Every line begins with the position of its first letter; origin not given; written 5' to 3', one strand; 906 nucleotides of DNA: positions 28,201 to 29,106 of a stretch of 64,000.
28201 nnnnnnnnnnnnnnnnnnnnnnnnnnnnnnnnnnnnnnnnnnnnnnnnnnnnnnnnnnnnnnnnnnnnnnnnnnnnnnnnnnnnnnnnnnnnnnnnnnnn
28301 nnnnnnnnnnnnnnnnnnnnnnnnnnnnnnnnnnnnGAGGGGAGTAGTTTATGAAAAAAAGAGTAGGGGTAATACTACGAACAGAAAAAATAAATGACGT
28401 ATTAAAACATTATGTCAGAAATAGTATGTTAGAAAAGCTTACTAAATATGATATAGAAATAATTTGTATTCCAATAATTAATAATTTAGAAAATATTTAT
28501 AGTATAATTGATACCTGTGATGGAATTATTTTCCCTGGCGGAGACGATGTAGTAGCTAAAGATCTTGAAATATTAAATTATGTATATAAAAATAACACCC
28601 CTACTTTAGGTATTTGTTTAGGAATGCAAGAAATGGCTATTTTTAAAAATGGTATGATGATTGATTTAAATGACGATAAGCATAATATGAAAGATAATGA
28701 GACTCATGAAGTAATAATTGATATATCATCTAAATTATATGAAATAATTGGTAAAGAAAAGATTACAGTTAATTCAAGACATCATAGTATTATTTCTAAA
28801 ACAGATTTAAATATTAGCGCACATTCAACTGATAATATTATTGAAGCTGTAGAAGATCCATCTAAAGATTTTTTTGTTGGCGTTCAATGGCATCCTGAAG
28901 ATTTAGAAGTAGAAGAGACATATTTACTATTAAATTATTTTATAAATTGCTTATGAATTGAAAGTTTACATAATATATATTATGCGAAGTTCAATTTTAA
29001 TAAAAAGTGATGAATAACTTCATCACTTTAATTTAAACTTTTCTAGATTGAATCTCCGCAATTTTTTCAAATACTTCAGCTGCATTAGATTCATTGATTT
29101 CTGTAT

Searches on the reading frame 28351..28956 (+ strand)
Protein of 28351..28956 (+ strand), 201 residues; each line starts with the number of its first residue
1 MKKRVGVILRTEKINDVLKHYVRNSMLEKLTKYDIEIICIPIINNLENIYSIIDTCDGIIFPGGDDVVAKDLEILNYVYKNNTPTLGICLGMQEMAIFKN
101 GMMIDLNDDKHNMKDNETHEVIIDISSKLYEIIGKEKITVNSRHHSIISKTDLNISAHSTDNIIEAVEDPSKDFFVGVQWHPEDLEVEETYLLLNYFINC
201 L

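Call 8: search_protein_families(library=pfam, proteins=[window:28351-28956:+], max_evalue=1)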
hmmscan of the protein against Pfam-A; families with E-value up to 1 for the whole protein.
window:28351-28956:+ (201 aa): 3 families
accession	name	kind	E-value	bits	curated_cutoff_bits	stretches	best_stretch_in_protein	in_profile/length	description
PF07722.19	Peptidase_C26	-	4.1e-32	112.2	20.5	2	71-183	94-219/219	Peptidase C26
PF00117.34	GATase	-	1.9e-21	77.1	22.8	1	22-195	9-185/190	Glutamine amidotransferase class-I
PF11435.13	She2p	-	0.14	12.3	25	1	106-192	58-147/201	RNA binding protein She2p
